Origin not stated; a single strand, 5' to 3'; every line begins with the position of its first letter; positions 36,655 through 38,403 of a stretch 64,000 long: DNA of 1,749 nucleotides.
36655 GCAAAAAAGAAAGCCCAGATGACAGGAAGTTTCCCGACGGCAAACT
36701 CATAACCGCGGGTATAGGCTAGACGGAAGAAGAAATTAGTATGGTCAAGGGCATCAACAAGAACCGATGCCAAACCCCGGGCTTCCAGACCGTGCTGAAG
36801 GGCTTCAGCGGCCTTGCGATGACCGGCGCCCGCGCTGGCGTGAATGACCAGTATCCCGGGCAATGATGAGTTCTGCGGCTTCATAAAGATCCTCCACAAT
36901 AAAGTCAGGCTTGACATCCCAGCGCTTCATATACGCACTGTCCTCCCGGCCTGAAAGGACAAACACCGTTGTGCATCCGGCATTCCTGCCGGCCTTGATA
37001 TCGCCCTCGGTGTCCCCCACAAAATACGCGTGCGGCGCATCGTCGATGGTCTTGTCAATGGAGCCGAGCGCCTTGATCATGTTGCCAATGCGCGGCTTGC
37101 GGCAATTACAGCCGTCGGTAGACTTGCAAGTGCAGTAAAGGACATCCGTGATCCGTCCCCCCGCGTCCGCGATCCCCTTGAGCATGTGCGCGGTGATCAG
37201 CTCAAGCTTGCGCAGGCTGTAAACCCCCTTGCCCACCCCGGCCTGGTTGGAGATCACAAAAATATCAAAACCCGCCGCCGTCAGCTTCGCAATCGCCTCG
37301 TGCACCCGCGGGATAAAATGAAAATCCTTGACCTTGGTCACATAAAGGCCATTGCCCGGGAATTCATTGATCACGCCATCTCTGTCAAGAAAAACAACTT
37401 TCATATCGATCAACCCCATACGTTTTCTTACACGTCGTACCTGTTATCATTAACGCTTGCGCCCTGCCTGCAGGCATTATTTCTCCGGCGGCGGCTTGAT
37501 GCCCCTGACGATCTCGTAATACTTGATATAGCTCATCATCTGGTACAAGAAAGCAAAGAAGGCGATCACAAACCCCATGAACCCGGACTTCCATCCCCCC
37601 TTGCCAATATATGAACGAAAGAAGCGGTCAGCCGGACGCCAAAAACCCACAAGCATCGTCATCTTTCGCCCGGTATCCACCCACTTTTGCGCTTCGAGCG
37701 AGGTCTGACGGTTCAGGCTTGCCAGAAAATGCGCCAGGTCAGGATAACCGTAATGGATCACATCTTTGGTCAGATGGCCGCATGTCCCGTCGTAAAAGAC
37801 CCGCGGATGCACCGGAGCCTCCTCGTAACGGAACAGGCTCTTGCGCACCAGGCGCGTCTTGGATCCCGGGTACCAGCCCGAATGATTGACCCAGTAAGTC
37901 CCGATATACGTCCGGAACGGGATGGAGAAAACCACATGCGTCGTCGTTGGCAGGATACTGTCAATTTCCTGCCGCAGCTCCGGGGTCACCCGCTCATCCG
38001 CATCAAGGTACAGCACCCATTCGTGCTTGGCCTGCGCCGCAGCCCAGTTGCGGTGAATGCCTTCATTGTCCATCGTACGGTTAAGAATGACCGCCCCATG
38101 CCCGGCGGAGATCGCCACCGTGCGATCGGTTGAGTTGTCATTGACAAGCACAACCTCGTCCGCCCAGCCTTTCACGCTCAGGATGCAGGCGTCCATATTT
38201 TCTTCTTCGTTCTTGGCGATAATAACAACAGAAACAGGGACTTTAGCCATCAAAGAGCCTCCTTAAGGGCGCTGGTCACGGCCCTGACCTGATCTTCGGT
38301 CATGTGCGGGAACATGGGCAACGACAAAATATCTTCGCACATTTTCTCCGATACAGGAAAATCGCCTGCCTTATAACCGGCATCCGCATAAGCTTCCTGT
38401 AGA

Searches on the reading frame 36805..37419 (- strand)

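Call 38: search_protein_families(library=pfam, proteins=[window:36805-37419:-], max_evalue=0.001)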
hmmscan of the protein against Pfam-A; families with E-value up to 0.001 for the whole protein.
window:36805-37419:- (204 aa): 3 families
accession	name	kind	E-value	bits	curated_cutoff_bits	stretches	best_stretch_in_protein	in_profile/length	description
PF13242.12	Hydrolase_like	-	4.8e-14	52.5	22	1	106-181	2-75/75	HAD-hyrolase-like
PF08645.17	PNK3P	-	7.1e-09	36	22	1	8-141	2-130/161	Polynucleotide kinase 3 phosphatase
PF13419.12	HAD_2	-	6.3e-06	26.9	23.8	0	129-154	153-178/178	Haloacid dehalogenase-like hydrolase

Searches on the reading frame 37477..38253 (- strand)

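Call 38: search_protein_families(library=pfam, proteins=[window:37477-38253:-], max_evalue=0.001)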
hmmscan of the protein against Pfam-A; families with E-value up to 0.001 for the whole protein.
window:37477-38253:- (258 aa): 2 families
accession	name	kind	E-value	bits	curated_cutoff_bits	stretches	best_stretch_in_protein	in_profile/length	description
PF00535.33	Glycos_transf_2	-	9e-19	68.4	23.3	1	8-133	1-139/168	Glycosyl transferase family 2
PF13704.12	Glyco_tranf_2_4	-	1.3e-05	26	27.5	1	15-89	2-84/98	Glycosyl transferase family 2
